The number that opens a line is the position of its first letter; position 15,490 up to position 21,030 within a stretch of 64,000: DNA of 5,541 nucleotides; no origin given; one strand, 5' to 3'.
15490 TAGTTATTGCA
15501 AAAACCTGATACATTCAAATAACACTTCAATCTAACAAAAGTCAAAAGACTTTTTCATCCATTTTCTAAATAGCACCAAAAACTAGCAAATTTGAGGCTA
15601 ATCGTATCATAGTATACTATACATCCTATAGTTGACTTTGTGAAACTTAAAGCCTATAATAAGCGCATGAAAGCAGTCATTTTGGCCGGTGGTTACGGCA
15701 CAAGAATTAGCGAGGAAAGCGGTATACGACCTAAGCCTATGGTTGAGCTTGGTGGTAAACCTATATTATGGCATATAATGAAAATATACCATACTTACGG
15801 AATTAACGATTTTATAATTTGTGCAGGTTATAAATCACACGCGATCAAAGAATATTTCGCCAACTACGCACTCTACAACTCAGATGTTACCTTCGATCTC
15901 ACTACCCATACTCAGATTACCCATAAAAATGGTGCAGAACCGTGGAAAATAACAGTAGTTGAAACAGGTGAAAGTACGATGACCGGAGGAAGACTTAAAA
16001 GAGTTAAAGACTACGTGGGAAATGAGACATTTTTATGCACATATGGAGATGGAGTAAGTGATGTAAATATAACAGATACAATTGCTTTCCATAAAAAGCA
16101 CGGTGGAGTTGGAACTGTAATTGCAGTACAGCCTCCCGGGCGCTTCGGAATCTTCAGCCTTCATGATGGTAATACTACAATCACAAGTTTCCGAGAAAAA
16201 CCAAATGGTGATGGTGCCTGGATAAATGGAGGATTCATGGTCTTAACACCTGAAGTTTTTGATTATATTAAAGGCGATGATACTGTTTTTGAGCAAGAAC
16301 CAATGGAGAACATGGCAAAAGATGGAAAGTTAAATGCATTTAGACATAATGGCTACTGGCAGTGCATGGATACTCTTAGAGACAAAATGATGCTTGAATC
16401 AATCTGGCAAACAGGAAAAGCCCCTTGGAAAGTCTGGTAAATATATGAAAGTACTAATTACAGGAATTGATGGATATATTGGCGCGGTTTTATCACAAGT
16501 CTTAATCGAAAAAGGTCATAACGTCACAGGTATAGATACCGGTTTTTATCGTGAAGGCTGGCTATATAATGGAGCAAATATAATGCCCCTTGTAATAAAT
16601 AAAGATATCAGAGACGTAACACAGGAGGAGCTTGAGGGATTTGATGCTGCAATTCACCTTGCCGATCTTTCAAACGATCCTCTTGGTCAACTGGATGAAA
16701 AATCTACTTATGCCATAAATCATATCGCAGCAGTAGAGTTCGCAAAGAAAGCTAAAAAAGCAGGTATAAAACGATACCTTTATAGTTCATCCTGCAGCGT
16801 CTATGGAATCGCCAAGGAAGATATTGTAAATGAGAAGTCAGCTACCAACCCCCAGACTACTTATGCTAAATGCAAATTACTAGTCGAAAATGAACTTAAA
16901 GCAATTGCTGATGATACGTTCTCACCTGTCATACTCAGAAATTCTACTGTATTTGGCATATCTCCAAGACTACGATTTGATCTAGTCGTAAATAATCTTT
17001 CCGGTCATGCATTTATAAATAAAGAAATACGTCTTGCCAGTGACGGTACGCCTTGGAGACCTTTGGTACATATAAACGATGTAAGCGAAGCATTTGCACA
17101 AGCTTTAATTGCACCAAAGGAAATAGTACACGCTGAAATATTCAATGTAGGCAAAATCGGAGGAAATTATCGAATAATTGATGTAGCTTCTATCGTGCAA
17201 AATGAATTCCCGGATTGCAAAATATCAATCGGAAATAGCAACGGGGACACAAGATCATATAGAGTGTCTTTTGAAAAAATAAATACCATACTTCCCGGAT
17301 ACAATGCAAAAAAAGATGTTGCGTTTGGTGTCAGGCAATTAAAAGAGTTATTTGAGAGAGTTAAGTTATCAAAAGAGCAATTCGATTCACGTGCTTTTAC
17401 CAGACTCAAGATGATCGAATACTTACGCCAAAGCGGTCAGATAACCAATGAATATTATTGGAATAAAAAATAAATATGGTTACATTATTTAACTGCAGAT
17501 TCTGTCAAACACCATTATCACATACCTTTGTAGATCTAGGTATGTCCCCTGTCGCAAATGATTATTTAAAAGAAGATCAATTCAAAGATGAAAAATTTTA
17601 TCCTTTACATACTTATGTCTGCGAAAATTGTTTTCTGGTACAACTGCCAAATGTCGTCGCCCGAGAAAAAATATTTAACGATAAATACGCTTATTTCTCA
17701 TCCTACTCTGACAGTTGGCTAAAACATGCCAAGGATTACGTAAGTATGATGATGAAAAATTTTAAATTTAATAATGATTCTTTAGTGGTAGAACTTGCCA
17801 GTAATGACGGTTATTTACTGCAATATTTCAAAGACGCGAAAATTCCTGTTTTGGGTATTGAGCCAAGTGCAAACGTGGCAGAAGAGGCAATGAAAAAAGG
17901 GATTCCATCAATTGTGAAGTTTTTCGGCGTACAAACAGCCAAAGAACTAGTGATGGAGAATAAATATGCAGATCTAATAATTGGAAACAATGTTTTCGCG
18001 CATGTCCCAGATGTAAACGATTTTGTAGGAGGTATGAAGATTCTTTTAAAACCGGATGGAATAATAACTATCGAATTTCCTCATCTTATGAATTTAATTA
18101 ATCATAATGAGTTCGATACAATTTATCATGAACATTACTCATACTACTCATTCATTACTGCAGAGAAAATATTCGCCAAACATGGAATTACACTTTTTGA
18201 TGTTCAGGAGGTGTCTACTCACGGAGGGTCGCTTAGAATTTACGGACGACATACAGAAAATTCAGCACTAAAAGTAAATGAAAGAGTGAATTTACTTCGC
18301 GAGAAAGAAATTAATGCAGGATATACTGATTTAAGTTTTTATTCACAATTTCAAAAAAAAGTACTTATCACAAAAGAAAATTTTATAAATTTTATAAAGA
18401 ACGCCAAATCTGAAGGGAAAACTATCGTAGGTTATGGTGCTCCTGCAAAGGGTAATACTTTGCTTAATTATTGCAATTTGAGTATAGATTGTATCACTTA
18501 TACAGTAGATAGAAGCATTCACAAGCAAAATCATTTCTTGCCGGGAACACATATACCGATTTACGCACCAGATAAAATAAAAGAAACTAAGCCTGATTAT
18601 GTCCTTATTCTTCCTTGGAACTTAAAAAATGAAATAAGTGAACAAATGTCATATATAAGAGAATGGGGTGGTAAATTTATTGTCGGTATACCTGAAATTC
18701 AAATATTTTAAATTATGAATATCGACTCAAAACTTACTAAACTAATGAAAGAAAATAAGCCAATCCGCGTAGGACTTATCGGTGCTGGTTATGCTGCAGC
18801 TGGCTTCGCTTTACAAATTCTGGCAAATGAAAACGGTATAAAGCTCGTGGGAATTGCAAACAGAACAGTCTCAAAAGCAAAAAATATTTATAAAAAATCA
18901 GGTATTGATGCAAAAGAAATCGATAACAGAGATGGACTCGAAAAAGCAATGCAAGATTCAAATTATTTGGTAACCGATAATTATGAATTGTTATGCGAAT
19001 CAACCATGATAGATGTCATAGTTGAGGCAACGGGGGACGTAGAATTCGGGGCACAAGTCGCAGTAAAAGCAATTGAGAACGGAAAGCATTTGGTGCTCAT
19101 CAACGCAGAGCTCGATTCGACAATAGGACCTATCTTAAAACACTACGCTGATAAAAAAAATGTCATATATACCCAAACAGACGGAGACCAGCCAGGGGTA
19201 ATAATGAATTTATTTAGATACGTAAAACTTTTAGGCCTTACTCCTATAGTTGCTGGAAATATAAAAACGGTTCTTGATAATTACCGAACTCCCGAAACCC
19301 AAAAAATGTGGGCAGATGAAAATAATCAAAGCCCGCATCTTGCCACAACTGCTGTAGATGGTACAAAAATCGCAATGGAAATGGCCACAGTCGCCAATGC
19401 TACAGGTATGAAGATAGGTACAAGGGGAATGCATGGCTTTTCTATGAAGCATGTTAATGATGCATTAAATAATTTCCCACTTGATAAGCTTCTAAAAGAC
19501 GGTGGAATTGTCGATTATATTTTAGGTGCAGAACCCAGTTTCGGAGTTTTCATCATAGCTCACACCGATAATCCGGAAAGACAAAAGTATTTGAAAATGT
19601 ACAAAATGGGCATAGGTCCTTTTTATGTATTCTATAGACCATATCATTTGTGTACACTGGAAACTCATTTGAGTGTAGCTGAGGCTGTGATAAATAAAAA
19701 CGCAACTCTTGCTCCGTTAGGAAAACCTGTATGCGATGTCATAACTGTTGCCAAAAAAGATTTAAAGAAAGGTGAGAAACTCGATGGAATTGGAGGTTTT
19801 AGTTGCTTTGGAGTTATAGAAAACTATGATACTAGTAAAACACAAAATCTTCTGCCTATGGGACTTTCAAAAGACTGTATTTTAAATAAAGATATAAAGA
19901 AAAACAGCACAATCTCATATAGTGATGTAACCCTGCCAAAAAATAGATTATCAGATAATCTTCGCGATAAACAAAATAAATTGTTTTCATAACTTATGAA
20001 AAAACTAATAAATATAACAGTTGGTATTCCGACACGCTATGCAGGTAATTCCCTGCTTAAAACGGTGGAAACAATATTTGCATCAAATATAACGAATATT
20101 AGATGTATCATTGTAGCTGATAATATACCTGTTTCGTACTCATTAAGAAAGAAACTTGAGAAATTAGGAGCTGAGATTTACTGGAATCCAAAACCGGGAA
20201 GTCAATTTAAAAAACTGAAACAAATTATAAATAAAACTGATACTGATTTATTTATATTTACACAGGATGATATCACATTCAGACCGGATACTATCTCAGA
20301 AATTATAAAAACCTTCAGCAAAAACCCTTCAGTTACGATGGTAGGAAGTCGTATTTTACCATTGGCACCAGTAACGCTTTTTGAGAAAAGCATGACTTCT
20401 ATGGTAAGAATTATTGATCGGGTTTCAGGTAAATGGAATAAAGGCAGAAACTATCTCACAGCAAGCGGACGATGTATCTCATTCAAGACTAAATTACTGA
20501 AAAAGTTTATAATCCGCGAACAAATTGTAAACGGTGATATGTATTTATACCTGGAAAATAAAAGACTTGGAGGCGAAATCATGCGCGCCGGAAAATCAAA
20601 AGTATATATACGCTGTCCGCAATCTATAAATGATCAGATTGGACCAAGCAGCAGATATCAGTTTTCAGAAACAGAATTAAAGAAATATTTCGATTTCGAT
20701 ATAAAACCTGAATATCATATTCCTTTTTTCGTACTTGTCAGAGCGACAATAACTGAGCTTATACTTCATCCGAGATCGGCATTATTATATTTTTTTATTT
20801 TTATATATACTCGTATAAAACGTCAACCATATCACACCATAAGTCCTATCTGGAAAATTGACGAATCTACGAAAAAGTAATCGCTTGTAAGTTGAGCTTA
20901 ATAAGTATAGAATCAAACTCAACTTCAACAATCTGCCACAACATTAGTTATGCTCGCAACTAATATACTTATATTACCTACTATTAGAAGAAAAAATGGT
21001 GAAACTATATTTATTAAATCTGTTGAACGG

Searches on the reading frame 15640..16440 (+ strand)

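Call 66: search_protein_families(library=pfam, proteins=[window:15640-16440:+], max_evalue=0.00001)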
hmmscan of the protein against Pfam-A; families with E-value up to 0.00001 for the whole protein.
window:15640-16440:+ (266 aa): 2 families
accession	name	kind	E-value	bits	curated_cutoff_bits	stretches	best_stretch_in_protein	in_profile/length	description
PF00483.29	NTP_transferase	-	4.7e-21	75.9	21.2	1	11-240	1-226/245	Nucleotidyl transferase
PF12804.13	NTP_transf_3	-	2.7e-08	34.6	27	1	12-74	1-56/160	MobA-like NTP transferase domain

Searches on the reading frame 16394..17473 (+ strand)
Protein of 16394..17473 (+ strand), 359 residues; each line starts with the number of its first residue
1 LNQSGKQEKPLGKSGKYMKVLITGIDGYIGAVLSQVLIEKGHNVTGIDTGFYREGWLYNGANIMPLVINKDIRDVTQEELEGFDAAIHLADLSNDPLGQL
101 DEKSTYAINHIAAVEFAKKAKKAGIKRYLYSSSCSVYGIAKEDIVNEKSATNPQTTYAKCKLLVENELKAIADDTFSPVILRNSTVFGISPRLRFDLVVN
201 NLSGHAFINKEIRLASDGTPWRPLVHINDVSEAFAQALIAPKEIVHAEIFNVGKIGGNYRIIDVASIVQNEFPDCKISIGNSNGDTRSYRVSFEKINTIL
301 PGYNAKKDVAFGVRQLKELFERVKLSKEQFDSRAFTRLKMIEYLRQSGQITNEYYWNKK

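Call 66: search_protein_families(library=pfam, proteins=[window:16394-17473:+], max_evalue=0.00001)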
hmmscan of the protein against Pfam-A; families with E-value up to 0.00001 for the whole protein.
window:16394-17473:+ (359 aa): 4 families
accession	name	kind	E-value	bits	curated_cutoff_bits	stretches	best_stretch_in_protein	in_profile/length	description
PF01370.27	Epimerase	-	2.9e-37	128.8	20.9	1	20-253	1-240/240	NAD dependent epimerase/dehydratase family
PF16363.11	GDP_Man_Dehyd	-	2.8e-13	50.5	27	1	21-180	1-176/332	GDP-mannose 4,6 dehydratase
PF04321.23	RmlD_sub_bind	-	1e-11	44.9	27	1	18-192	1-157/287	RmlD substrate binding domain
PF01073.25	3Beta_HSD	-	1.9e-08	34.1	22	1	21-199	1-194/280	3-beta hydroxysteroid dehydrogenase/isomerase family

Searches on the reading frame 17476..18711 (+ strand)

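Call 66: search_protein_families(library=pfam, proteins=[window:17476-18711:+], max_evalue=0.00001)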
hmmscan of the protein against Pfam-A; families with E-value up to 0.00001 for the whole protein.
window:17476-18711:+ (411 aa): 5 families
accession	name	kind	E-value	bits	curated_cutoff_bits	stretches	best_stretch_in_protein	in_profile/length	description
PF08484.17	Methyltransf_14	-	5.7e-62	208.7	23.5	1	248-406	2-160/160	C-methyltransferase C-terminal domain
PF08421.16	Methyltransf_13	-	3.7e-24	85.1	31.3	1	7-67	1-62/62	Putative zinc binding domain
PF13489.12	Methyltransf_23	-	9.8e-12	45.3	27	1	98-239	20-160/164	Methyltransferase domain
PF08241.18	Methyltransf_11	-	4e-08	34.2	21.2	1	106-198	2-94/95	Methyltransferase domain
PF08242.18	Methyltransf_12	-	8.1e-08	33.3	30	1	106-197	2-98/98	Methyltransferase domain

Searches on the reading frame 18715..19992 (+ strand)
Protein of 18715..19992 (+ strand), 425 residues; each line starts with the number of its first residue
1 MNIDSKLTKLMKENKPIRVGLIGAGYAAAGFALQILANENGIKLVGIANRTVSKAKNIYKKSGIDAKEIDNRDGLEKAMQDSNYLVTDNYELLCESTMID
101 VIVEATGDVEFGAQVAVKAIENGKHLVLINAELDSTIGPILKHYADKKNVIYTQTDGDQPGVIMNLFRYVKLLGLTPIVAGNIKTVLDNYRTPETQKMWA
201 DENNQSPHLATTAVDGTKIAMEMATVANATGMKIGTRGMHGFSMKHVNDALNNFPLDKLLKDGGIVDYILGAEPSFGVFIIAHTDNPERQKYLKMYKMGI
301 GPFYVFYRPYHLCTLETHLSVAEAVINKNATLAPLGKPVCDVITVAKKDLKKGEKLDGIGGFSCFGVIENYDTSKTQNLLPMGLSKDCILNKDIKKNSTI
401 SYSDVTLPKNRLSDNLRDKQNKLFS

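Call 66: search_protein_families(library=pfam, proteins=[window:18715-19992:+], max_evalue=0.00001)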
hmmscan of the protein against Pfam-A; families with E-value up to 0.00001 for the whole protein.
window:18715-19992:+ (425 aa): 3 families
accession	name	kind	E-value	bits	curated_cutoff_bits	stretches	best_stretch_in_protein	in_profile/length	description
PF21135.2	DRL_cat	-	9.9e-51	172.5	27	1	157-317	1-164/164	Oxidoreductase DRL, catalytic domain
PF01408.29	GFO_IDH_MocA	-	1.4e-07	32.7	24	1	17-127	1-90/120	Oxidoreductase family, NAD-binding Rossmann fold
PF03447.22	NAD_binding_3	-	1.8e-07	32.3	24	1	23-133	1-92/116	Homoserine dehydrogenase, NAD binding domain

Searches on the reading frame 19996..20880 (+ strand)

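Call 66: search_protein_families(library=pfam, proteins=[window:19996-20880:+], max_evalue=0.00001)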
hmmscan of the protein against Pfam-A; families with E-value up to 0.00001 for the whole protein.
window:19996-20880:+ (294 aa): 1 family
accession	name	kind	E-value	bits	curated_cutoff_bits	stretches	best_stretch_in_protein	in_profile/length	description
PF00535.33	Glycos_transf_2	-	6.4e-09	36.4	23.3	1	8-170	1-166/168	Glycosyl transferase family 2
